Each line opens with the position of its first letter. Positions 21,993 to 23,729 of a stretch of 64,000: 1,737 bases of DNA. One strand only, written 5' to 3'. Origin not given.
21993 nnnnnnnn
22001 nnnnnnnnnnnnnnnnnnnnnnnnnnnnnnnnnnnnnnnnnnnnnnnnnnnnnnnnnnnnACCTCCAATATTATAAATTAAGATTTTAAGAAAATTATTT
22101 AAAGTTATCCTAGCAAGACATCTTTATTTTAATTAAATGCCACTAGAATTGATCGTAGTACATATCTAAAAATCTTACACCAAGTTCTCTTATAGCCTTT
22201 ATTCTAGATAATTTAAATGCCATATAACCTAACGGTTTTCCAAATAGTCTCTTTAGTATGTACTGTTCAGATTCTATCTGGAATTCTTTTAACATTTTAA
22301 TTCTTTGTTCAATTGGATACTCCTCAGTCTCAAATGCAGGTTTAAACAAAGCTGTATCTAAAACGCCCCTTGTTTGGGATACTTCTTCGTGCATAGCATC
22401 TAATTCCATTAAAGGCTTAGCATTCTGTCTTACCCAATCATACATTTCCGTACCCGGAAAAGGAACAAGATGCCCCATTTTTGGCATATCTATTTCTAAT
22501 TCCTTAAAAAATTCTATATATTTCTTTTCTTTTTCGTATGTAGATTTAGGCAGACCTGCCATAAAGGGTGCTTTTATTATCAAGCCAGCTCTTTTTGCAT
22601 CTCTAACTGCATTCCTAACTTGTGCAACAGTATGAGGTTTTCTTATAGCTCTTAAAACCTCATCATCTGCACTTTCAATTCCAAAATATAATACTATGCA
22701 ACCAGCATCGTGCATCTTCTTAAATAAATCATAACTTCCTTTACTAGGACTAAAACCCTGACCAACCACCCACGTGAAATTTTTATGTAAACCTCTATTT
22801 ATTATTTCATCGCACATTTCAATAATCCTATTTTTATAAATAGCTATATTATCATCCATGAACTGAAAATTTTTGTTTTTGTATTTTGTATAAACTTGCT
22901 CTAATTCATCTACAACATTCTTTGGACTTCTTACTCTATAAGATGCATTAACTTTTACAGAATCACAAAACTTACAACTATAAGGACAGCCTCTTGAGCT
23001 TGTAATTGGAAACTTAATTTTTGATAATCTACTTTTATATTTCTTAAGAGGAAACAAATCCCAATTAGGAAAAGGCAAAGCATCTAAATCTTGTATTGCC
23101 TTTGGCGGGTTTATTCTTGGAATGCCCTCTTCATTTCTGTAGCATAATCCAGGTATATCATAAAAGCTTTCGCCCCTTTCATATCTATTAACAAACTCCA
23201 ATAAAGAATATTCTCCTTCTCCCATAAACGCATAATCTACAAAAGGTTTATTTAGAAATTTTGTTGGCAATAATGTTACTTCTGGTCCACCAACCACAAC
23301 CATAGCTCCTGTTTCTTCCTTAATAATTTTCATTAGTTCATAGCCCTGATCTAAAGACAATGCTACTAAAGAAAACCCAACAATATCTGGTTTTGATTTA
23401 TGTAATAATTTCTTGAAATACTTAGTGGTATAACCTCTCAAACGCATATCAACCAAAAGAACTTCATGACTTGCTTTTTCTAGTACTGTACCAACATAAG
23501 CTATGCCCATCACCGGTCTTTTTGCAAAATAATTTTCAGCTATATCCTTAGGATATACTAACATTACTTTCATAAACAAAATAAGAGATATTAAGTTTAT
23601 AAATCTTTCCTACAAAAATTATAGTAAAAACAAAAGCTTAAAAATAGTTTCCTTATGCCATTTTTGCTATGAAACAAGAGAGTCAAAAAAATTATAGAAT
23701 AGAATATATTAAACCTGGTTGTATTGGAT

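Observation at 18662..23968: Two cobalamin-dependent radical SAM enzymes plus a dedicated ferredoxin flank an uncharacterised helical protein next to the phosphonate/glycan genes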

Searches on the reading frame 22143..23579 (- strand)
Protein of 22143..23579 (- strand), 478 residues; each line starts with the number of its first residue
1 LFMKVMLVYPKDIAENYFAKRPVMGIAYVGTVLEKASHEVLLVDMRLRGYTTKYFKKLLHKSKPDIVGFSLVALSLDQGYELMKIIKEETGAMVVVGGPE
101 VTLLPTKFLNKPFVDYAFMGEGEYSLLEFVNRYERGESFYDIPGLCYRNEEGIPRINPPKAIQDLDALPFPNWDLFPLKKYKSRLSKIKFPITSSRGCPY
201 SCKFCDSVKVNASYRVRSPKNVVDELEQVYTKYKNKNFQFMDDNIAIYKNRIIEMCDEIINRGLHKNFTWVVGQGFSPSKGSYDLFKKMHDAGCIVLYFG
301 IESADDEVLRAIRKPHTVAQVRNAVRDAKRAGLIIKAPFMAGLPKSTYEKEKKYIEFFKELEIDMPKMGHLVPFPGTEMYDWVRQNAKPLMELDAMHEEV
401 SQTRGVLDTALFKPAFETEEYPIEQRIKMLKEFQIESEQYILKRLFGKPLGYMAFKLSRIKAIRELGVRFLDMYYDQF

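Call 4: search_protein_families(library=pfam, proteins=[window:22143-23579:-], max_evalue=0.01)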
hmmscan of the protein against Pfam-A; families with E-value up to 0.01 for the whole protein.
window:22143-23579:- (478 aa): 3 families
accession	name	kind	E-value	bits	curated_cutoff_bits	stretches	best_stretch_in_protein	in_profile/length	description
PF04055.27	Radical_SAM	-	3e-19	70.2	29.5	1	193-357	2-165/166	Radical SAM superfamily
PF02310.24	B12-binding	-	1.6e-16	60.7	32.1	1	22-128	13-119/121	B12 binding domain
PF19864.5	Radical_SAM_N2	-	0.0016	18.3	29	1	87-135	82-127/151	Radical SAM proteins, N-terminal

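Call 9: search_protein_families(library=ncbifam, proteins=[window:22143-23579:-], max_evalue=0.01)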
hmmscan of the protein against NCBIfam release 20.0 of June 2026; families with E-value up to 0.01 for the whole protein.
window:22143-23579:- (478 aa): 35 families (the best 25 are shown)
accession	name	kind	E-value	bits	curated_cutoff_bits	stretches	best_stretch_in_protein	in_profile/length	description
TIGR02026.1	BchE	equivalog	3.9e-52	177.7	481.35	1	20-385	19-389/497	magnesium-protoporphyrin IX monomethyl ester anaerobic oxidative cyclase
NF050148.1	rSAM_ApyD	equivalog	2.6e-44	151.7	750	1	7-381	9-391/645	RiPP biosynthesis radical SAM protein ApyD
TIGR03471.1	HpnJ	equivalog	3.6e-41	141.5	577.6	1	80-420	85-420/472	hopanoid biosynthesis associated radical SAM protein HpnJ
NF038361.1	rSAM_Sden_1168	equivalog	1.9e-38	132.3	575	1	34-387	110-477/560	Sden_1168 family B12-binding radical SAM P-methyltransferase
TIGR04013.1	B12_SAM_MJ_1487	hypoth_equivalog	7.9e-37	127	251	2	52-241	32-203/382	TIGR04013 family B12-binding domain/radical SAM domain-containing protein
TIGR04072.2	rSAM_ladder_B12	equivalog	7.1e-35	120.5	360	1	24-362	19-350/443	lipid biosynthesis B12-binding/radical SAM protein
TIGR04367.1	HpnR_B12_rSAM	equivalog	3.4e-34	118.2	650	1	3-396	1-383/490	hopanoid C-3 methylase HpnR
TIGR03975.1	rSAM_ocin_1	subfamily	2.4e-33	115.5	281.85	1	50-376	116-438/606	RiPP maturation radical SAM C-methyltransferase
TIGR04479.1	bcpD_PhpK_rSAM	subfamily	1.2e-32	113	600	1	22-364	71-412/504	PhpK family radical SAM P-methyltransferase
TIGR04014.1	B12_SAM_MJ_0865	equivalog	3.2e-26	92.1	360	1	46-397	22-372/434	methyl-coenzyme M reductase glutamine C-methyltransferase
TIGR04385.1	B12_rSAM_cofa1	equivalog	2.9e-25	89.4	450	1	23-363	20-369/438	B12 lower ligand biosynthesis radical SAM protein BzaD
TIGR04295.1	B12_rSAM_oligo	hypoth_equivalog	9e-22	77.3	400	1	26-338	28-340/422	TIGR04295 family B12-binding domain-containing radical SAM protein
TIGR04190.1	B12_SAM_Ta0216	equivalog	1.9e-19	69.7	500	1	24-362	38-395/554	TIGR04190 family B12-binding domain/radical SAM domain protein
NF033712.0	B12_rSAM_KedN5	subfamily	7.1e-18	64.1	700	1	43-349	42-358/624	KedN5 family methylcobalamin-dependent radical SAM C-methyltransferase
NF033070.1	rSAM_AprD4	equivalog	3.9e-17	62.3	500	1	141-384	147-391/456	AprD4 family radical SAM diol-dehydratase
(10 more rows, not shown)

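Call 11: search_solved_structures(query=window:22143-23579:-, max_evalue=0.01)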
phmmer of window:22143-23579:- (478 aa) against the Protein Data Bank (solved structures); distinct sequences matched with E-value up to 0.01: 19.
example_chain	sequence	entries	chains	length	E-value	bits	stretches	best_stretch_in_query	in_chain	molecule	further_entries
6fd2_B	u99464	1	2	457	2.2e-14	56.3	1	140-381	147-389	Putative apramycin biosynthetic oxidoreductase 4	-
7kdx_A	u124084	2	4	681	1.1e-12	50.6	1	63-316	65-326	Methyltransferase TokK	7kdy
9ccb_A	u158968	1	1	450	1.4e-12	50.3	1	65-384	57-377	Radical SAM core domain-containing protein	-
5ul2_A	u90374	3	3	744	2e-12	49.8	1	19-340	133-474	OxsB protein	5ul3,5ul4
9n1b_A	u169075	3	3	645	2.1e-08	36.6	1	89-372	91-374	Radical SAM protein | Radical SAM enzyme CysS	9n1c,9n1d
6iad_A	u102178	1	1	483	2.3e-07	33.1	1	288-406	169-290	Histone acetyltransferase, ELP3 family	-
6iaz_A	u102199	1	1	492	2.4e-07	33.1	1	288-406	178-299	Histone acetyltransferase, ELP3 family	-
6ia8_A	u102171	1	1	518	2.6e-07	33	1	288-406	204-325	Histone acetyltransferase, ELP3 family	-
4q37_A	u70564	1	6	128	8.5e-06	28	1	62-131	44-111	Radical SAM protein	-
6wte_A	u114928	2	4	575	1.5e-05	27.1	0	80-159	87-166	B12-binding domain-containing protein | Tryptophan-C2-methyltransferase containing B12-binding domain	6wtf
4jc0_A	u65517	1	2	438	0.00011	24.3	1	192-372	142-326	Ribosomal protein S12 methylthiotransferase RimO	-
2qgq_A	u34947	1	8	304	0.00013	24.1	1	194-372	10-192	Protein TM_1862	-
7o1p_A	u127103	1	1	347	0.004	19.1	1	187-380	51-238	[FeFe] hydrogenase maturase subunit HydE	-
3cix_A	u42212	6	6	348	0.0041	19.1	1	187-380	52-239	FeFe-Hydrogenase maturase | [FeFe] hydrogenase maturase subunit HydE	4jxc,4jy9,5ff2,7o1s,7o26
7o1o_A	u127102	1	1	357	0.0043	19.1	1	187-380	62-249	[FeFe] hydrogenase maturase subunit HydE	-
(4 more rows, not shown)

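Call 23: find_homologous_proteins(query=window:22143-23579:-, max_evalue=1e-30)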
Query window:22143-23579:- (478 aa): 1629 proteins with E <= 1e-30 among 7726 candidates; the best 120 are listed.
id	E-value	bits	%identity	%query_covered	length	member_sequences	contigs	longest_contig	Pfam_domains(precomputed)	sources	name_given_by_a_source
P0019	1.2e-292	989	88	100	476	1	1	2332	PF04055.28,PF02310.25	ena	-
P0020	4.4e-283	957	86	100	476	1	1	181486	PF04055.28,PF02310.25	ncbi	-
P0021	3.3e-268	908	82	100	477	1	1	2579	PF04055.28,PF02310.25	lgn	-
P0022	1.2e-244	830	100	75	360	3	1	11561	PF04055.28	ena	-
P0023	4.5e-219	746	69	100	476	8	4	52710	PF04055.28,PF02310.25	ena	-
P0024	9.1e-216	735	65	100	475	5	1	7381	PF04055.28,PF02310.25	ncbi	-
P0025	7.4e-209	712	65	99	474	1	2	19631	PF04055.28,PF02310.25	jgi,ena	-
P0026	3.4e-199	681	64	100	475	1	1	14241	PF04055.28,PF02310.25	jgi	-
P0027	1.1e-196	672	61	100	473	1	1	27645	PF04055.28,PF02310.25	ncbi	-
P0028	2.7e-192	658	61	99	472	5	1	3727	PF04055.28,PF02310.25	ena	-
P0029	6.7e-189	647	60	100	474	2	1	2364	PF04055.28,PF02310.25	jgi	-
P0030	2.0e-184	632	58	100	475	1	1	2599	PF04055.28,PF02310.25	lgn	-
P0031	7.4e-183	627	58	100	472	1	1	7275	PF04055.28,PF02310.25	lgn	-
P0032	1.2e-182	626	78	72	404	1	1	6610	PF04055.28,PF02310.25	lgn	-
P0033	3.2e-179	615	58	100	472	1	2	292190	PF04055.28,PF02310.25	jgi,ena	jgi:anaerobic magnesium-protoporphyrin IX monomethyl ester cyclase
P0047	5.7e-131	456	45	98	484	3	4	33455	PF04055.28,PF02310.25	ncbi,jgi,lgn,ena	jgi:radical SAM superfamily enzyme YgiQ (UPF0313 family)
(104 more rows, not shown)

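Call 24: find_encoding_contigs(protein=P0020, flank=10000, max_places=2)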
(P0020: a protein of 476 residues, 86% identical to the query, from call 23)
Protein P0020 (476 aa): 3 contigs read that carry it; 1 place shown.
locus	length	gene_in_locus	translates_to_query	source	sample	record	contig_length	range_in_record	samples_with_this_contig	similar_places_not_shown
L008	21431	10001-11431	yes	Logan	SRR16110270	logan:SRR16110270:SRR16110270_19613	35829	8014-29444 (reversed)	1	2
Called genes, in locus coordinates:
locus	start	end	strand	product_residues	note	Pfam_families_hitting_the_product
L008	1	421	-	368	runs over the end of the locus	PF02350:Epimerase_2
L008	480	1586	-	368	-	PF13231:PMT_2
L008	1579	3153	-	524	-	PF02366:PMT, PF13231:PMT_2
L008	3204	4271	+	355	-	PF04015:DUF362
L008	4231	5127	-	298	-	PF01040:UbiA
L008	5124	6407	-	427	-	PF01266:DAO (faint), PF01593:Amino_oxidase, PF13450:NAD_binding_8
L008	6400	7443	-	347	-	PF04015:DUF362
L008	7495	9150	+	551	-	PF13439:Glyco_transf_4, PF13579:Glyco_trans_4_4 (faint), PF00534:Glycos_transf_1, PF13692:Glyco_trans_1_4, PF13847:Methyltransf_31 (faint), PF13489:Methyltransf_23, PF07021:MetW, PF08241:Methyltransf_11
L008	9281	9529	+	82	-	-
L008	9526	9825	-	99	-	-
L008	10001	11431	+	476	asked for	PF02310:B12-binding, PF04055:Radical_SAM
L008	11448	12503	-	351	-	PF13472:Lipase_GDSL_2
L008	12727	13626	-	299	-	PF03706:LPG_synthase_TM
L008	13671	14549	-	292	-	PF00535:Glycos_transf_2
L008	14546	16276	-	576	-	PF13231:PMT_2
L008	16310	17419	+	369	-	PF13439:Glyco_transf_4 (weak), PF00534:Glycos_transf_1, PF13692:Glyco_trans_1_4, PF13524:Glyco_trans_1_2 (weak)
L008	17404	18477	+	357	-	PF00535:Glycos_transf_2, PF10111:Glyco_tranf_2_2, PF13506:Glyco_transf_21 (weak), PF13641:Glyco_tranf_2_3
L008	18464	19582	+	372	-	PF13439:Glyco_transf_4, PF13477:Glyco_trans_4_2 (weak), PF13579:Glyco_trans_4_4 (weak), PF00534:Glycos_transf_1, PF13692:Glyco_trans_1_4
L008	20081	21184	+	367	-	PF04321:RmlD_sub_bind (weak), PF01370:Epimerase, PF16363:GDP_Man_Dehyd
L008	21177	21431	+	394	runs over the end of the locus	PF01041:DegT_DnrJ_EryC1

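Call 25: find_encoding_contigs(protein=P0023, flank=10000, max_places=2)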
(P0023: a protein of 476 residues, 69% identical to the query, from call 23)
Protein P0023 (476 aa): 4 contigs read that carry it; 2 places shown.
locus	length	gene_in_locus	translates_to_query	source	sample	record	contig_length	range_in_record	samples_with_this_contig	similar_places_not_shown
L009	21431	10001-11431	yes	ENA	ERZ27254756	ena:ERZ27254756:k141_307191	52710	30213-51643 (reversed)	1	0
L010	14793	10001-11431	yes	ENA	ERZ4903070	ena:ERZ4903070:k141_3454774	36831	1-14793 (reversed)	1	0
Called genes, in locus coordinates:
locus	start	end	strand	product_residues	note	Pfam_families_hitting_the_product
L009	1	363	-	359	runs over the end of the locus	PF00266:Aminotran_5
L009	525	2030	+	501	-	PF04055:Radical_SAM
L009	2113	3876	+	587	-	PF02310:B12-binding (weak), PF04055:Radical_SAM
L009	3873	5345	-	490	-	PF01943:Polysacc_synt, PF13440:Polysacc_synt_3, PF03023:MurJ (weak), PF01554:MatE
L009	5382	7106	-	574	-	PF13714:PEP_mutase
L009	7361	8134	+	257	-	PF13489:Methyltransf_23, PF13847:Methyltransf_31, PF08241:Methyltransf_11, PF08242:Methyltransf_12, PF13649:Methyltransf_25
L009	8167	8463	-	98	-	-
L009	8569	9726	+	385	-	PF13439:Glyco_transf_4 (weak), PF00534:Glycos_transf_1, PF13692:Glyco_trans_1_4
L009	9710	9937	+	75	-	-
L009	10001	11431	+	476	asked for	PF02310:B12-binding, PF04055:Radical_SAM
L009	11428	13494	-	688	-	-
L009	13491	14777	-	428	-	PF00881:Nitroreductase, PF14512:TM1586_NiRdase (faint), PF00881:Nitroreductase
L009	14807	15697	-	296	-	-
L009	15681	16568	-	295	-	PF03706:LPG_synthase_TM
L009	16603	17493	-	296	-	PF00535:Glycos_transf_2, PF26629:GT2_TM_C (weak)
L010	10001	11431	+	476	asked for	PF02310:B12-binding, PF04055:Radical_SAM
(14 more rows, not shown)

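Call 26: find_encoding_contigs(protein=P0033, flank=10000, max_places=2)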
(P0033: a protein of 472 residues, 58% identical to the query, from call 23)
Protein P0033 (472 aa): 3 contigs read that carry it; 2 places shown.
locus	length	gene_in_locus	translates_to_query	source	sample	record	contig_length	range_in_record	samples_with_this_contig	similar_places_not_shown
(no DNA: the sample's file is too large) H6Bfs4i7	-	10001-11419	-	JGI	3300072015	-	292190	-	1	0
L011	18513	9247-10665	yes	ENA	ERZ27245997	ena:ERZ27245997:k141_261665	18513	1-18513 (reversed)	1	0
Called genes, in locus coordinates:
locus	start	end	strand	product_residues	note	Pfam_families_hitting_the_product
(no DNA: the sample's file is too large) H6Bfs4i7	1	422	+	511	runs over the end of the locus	PF13231:PMT_2 (weak)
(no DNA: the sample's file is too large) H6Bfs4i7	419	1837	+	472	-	-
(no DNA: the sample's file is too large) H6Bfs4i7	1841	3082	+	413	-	PF13506:Glyco_transf_21, PF03142:Chitin_synth_2 (faint), PF00535:Glycos_transf_2, PF10111:Glyco_tranf_2_2, PF13641:Glyco_tranf_2_3, PF13632:Glyco_trans_2_3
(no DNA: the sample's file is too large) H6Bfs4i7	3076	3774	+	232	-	-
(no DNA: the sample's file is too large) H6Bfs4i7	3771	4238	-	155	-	PF26602:HVO_2718_N (weak), PF01381:HTH_3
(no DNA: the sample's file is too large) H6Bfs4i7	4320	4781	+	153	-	PF13238:AAA_18, PF13521:AAA_28 (weak), PF13671:AAA_33, PF13207:AAA_17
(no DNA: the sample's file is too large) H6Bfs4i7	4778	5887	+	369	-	PF05833:NFACT_N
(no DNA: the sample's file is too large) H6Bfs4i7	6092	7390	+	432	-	PF01210:NAD_Gly3P_dh_N (weak), PF02558:ApbA (faint), PF03721:UDPG_MGDP_dh_N, PF00984:UDPG_MGDP_dh, PF03720:UDPG_MGDP_dh_C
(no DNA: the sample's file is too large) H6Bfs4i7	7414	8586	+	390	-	PF13477:Glyco_trans_4_2 (faint), PF13439:Glyco_transf_4, PF00534:Glycos_transf_1, PF13692:Glyco_trans_1_4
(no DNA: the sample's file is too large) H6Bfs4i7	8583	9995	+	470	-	PF01532:Glyco_hydro_47 (faint), PF07944:Beta-AFase-like_GH127_cat (faint)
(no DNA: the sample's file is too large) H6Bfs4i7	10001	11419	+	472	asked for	PF02310:B12-binding, PF04055:Radical_SAM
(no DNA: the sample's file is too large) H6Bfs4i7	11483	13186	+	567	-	PF02543:Carbam_trans_N, PF22521:HypF_C_2 (weak), PF16861:Carbam_trans_C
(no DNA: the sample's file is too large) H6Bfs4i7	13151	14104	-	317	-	PF03706:LPG_synthase_TM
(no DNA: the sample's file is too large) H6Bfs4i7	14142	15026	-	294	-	PF00535:Glycos_transf_2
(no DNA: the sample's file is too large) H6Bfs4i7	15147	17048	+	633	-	-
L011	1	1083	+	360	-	?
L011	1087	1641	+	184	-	PF13506:Glyco_transf_21, PF10111:Glyco_tranf_2_2, PF13641:Glyco_tranf_2_3, PF00535:Glycos_transf_2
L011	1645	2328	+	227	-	PF13632:Glyco_trans_2_3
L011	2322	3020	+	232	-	-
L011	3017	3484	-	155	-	PF26602:HVO_2718_N (weak), PF01381:HTH_3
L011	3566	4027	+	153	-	PF13238:AAA_18, PF13521:AAA_28 (weak), PF13671:AAA_33, PF13207:AAA_17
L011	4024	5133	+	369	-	PF05833:NFACT_N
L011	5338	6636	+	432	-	PF01210:NAD_Gly3P_dh_N (weak), PF02558:ApbA (faint), PF03721:UDPG_MGDP_dh_N, PF00984:UDPG_MGDP_dh, PF03720:UDPG_MGDP_dh_C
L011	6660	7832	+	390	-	PF13477:Glyco_trans_4_2 (faint), PF13439:Glyco_transf_4, PF00534:Glycos_transf_1, PF13692:Glyco_trans_1_4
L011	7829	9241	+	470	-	PF01532:Glyco_hydro_47 (faint), PF07944:Beta-AFase-like_GH127_cat (faint)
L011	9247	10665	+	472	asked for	PF02310:B12-binding, PF04055:Radical_SAM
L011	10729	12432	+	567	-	PF02543:Carbam_trans_N, PF22521:HypF_C_2 (weak), PF16861:Carbam_trans_C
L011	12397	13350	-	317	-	PF03706:LPG_synthase_TM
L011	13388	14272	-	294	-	PF00535:Glycos_transf_2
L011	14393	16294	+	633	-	-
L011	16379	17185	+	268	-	PF01209:Ubie_methyltran, PF13489:Methyltransf_23, PF08241:Methyltransf_11, PF08242:Methyltransf_12, PF13649:Methyltransf_25, PF13847:Methyltransf_31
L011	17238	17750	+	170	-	PF13489:Methyltransf_23 (weak), PF08241:Methyltransf_11, PF08242:Methyltransf_12 (faint), PF13847:Methyltransf_31 (weak)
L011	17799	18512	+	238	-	?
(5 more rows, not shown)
